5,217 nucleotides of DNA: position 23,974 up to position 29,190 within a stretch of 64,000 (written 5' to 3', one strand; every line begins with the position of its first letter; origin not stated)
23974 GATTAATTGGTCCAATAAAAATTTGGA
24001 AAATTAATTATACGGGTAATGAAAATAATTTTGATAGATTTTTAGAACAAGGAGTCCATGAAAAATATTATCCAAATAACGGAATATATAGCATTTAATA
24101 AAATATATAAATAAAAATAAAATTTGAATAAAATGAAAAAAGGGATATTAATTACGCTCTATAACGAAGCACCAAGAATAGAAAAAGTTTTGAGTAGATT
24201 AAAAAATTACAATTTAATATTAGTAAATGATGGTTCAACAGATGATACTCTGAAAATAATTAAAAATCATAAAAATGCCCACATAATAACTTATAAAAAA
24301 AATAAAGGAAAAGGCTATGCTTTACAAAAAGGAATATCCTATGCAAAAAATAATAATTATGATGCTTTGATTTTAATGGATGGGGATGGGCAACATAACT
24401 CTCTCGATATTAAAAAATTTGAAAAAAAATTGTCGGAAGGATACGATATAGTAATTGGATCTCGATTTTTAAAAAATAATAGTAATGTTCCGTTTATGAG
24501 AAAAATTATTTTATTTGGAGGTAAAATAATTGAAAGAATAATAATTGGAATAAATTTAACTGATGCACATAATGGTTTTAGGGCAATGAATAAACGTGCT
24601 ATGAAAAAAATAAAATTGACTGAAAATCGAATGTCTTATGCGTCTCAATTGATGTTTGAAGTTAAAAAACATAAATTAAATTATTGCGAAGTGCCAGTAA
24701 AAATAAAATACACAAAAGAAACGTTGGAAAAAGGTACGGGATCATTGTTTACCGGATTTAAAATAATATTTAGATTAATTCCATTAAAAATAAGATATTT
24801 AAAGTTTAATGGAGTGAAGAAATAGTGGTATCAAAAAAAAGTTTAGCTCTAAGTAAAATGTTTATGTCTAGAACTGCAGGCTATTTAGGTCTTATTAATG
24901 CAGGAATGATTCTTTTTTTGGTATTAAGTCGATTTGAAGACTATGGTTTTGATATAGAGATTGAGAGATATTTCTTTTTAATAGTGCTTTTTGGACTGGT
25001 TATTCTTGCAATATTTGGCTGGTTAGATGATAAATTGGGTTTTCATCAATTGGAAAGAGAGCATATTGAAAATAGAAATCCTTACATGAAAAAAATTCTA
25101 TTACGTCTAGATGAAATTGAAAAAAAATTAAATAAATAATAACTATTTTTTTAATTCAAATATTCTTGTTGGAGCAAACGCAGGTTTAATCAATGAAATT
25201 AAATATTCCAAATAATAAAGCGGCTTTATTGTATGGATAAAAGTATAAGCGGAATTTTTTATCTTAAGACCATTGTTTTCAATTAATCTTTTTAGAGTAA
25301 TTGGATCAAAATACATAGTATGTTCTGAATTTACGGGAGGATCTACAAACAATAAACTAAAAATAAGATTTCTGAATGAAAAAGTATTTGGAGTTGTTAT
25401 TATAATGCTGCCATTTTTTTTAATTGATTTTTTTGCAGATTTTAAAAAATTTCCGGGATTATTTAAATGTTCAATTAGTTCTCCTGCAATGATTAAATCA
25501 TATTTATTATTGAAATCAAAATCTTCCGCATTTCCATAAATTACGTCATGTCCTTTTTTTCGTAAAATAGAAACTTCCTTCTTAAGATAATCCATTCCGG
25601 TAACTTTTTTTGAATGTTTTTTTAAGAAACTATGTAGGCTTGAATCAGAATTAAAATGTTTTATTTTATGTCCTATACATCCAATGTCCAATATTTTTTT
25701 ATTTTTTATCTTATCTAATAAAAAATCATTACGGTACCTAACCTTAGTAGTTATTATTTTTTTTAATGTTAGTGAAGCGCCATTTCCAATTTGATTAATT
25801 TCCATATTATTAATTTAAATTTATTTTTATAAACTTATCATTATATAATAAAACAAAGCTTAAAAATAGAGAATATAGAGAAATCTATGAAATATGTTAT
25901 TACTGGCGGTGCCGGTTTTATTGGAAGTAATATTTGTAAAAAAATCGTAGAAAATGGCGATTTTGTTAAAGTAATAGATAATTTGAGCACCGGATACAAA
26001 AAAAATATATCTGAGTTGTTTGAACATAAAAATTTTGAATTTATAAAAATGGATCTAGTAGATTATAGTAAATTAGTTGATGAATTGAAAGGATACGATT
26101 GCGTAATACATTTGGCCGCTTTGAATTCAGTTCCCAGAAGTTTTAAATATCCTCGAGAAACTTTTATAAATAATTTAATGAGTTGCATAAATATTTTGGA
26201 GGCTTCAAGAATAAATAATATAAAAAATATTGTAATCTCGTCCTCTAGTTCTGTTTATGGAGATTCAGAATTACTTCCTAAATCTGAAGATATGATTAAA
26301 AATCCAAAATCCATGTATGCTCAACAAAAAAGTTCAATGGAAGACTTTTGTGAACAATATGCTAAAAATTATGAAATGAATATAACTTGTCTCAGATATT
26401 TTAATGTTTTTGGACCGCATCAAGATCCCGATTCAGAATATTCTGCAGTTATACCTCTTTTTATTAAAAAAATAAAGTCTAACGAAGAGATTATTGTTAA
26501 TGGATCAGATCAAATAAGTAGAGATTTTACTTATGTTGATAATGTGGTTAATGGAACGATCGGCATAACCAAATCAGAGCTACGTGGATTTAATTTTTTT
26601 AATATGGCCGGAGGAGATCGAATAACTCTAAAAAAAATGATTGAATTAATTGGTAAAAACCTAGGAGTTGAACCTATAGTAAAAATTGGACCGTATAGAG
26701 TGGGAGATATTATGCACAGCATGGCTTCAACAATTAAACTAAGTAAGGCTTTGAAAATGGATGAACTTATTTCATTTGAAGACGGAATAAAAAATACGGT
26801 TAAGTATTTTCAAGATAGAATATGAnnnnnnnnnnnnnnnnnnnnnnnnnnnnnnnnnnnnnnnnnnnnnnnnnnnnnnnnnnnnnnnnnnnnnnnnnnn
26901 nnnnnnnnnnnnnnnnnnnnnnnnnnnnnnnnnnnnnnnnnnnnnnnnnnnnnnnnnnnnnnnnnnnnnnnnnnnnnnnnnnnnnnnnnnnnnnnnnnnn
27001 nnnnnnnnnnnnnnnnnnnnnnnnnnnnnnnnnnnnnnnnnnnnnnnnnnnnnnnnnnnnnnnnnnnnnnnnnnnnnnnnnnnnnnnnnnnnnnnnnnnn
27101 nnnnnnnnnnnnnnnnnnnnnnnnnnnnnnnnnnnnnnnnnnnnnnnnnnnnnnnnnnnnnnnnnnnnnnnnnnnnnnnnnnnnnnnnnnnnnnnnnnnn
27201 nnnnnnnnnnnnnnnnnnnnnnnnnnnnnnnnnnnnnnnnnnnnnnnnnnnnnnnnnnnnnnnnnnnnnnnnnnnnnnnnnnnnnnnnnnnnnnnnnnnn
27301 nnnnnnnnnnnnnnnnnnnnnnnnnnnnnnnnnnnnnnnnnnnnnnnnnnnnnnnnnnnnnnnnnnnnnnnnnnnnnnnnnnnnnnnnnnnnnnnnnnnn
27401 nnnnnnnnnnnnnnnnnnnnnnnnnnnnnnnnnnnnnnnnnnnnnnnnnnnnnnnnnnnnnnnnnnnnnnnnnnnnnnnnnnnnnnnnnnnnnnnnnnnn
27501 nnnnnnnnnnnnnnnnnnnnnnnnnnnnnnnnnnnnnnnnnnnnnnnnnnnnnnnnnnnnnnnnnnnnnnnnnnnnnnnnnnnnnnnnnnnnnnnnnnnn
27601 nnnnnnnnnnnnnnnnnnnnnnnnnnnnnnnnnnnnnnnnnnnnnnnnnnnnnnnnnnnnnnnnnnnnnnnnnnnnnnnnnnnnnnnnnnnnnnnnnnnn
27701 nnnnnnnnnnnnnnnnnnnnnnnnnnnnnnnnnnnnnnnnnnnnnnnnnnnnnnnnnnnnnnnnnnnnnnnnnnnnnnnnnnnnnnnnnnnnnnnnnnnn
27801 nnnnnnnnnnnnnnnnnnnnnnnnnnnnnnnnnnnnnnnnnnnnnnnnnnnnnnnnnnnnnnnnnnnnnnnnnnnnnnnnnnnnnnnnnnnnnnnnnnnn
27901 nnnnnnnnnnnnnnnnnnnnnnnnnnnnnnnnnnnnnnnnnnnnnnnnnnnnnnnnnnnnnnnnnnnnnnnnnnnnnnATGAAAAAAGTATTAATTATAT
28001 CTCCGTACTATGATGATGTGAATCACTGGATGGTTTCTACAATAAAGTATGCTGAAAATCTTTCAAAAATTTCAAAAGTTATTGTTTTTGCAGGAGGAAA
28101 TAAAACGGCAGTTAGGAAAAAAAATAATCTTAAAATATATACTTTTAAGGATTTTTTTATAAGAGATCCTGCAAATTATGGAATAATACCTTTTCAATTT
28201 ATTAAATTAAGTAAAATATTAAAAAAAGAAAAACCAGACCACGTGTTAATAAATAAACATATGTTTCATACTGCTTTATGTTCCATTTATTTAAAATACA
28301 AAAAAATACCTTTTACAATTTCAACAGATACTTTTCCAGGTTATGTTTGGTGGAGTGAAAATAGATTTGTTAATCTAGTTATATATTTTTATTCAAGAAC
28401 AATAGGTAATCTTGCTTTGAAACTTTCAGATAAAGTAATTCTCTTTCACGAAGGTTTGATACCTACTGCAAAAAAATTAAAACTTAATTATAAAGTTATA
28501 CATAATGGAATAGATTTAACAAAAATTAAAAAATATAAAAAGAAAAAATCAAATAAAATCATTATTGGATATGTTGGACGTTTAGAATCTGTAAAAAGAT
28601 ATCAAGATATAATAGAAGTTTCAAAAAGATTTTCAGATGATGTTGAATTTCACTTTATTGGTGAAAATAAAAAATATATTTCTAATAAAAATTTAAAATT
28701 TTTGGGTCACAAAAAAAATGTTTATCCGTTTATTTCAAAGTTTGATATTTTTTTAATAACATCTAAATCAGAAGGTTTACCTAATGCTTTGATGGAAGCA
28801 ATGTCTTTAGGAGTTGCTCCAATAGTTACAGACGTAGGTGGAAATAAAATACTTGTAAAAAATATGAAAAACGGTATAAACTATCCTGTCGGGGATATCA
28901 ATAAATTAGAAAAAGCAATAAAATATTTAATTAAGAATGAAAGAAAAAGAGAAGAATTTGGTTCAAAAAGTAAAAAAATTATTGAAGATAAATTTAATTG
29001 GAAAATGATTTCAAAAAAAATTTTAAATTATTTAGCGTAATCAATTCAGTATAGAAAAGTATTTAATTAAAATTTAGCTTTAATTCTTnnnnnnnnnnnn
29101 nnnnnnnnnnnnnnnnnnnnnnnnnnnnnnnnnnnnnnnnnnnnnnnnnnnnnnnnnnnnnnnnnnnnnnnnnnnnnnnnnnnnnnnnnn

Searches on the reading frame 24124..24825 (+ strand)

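Call 26: search_protein_families(library=pfam, proteins=[window:24124-24825:+], max_evalue=0.001)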
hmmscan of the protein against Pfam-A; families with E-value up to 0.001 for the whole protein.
window:24124-24825:+ (233 aa): 2 families
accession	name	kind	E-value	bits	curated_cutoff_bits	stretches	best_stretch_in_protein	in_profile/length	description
PF00535.33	Glycos_transf_2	-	1.9e-27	96.7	23.3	1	8-163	2-167/168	Glycosyl transferase family 2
PF10111.15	Glyco_tranf_2_2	-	4.9e-06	26.7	27.3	1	13-104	7-104/276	Glycosyltransferase like family 2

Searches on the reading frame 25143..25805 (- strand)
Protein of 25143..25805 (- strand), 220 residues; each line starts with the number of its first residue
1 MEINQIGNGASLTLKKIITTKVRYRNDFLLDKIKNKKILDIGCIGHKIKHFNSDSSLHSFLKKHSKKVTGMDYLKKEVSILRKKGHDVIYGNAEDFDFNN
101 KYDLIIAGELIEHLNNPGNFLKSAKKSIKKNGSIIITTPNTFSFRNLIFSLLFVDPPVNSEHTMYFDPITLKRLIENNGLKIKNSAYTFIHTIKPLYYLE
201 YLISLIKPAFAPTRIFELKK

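Call 26: search_protein_families(library=pfam, proteins=[window:25143-25805:-], max_evalue=0.001)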
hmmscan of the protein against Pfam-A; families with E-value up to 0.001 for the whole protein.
window:25143-25805:- (220 aa): 5 families
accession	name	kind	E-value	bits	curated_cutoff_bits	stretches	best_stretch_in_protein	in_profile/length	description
PF13489.12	Methyltransf_23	-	1e-14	55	27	1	26-182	14-161/164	Methyltransferase domain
PF08241.18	Methyltransf_11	-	1.7e-09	38.7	21.2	1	58-136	11-95/95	Methyltransferase domain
PF13847.12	Methyltransf_31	-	6.9e-08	32.7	27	1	34-143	3-114/145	Methyltransferase domain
PF13649.12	Methyltransf_25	-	9e-06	26.7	27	1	60-132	15-97/97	Methyltransferase domain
PF08242.18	Methyltransf_12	-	2.4e-05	25.4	30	1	61-133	15-97/98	Methyltransferase domain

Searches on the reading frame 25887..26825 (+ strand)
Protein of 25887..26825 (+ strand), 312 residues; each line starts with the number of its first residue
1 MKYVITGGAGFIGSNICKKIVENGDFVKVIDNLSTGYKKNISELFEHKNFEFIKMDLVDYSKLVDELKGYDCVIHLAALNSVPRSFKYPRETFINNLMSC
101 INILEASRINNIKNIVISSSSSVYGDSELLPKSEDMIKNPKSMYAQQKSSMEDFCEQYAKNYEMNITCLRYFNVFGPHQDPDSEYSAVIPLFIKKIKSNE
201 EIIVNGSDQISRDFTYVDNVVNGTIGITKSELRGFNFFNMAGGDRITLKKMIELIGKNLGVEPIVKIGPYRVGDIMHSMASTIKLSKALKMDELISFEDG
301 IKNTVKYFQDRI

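Call 26: search_protein_families(library=pfam, proteins=[window:25887-26825:+], max_evalue=0.001)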
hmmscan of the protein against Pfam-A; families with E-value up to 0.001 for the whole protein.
window:25887-26825:+ (312 aa): 9 families
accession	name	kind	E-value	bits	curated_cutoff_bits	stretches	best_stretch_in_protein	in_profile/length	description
PF01370.27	Epimerase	-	1.7e-53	181.9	20.9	1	4-225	2-222/240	NAD dependent epimerase/dehydratase family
PF16363.11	GDP_Man_Dehyd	-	2.9e-49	168.7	27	1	5-263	2-270/332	GDP-mannose 4,6 dehydratase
PF01073.25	3Beta_HSD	-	1.7e-25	90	22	1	4-224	1-225/280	3-beta hydroxysteroid dehydrogenase/isomerase family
PF02719.21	Polysacc_synt_2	-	1e-17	64.7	20.2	1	4-226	2-215/293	Polysaccharide biosynthesis protein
PF13460.12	NAD_binding_10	-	9.6e-09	35.8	27.2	1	7-157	1-133/184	NAD(P)H-binding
PF04321.23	RmlD_sub_bind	-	1.1e-08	35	27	1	1-262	1-234/287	RmlD substrate binding domain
PF07993.18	NAD_binding_4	-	3.7e-07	30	20.1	1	68-222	87-256/258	Male sterility protein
PF03435.24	Sacchrp_dh_NADP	-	8.8e-07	29.7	25.1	1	8-81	5-80/129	Saccharopine dehydrogenase NADP binding domain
PF00106.31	adh_short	-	4.4e-05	23.5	26.6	1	4-64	4-65/195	short chain dehydrogenase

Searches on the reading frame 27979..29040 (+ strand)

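Call 6: search_protein_families(library=pfam, proteins=[window:27979-29040:+], max_evalue=0.1)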
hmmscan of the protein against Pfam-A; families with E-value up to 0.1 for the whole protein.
window:27979-29040:+ (353 aa): 7 families
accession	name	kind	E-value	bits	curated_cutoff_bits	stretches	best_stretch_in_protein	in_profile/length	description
PF00534.26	Glycos_transf_1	-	3.2e-27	95.6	26.4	1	182-333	4-171/172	Glycosyl transferases group 1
PF13692.12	Glyco_trans_1_4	-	9.1e-22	78.3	27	1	195-320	3-142/142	Glycosyl transferases group 1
PF13439.12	Glyco_transf_4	-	1.2e-05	25.8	28.5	1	34-181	22-169/170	Glycosyltransferase Family 4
PF13524.12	Glyco_trans_1_2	-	0.0009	19.6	25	1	215-349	9-143/144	Glycosyl transferase-like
PF06925.17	MGDG_synth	-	0.03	14.9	25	1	76-118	80-126/169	Monogalactosyldiacylglycerol (MGDG) synthase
PF24642.1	DUF7636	-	0.062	13.8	27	0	178-216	34-72/99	Domain of unknown function (DUF7636)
PF12006.13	DUF3500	-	0.072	13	27.2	0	172-232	194-253/297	Protein of unknown function (DUF3500)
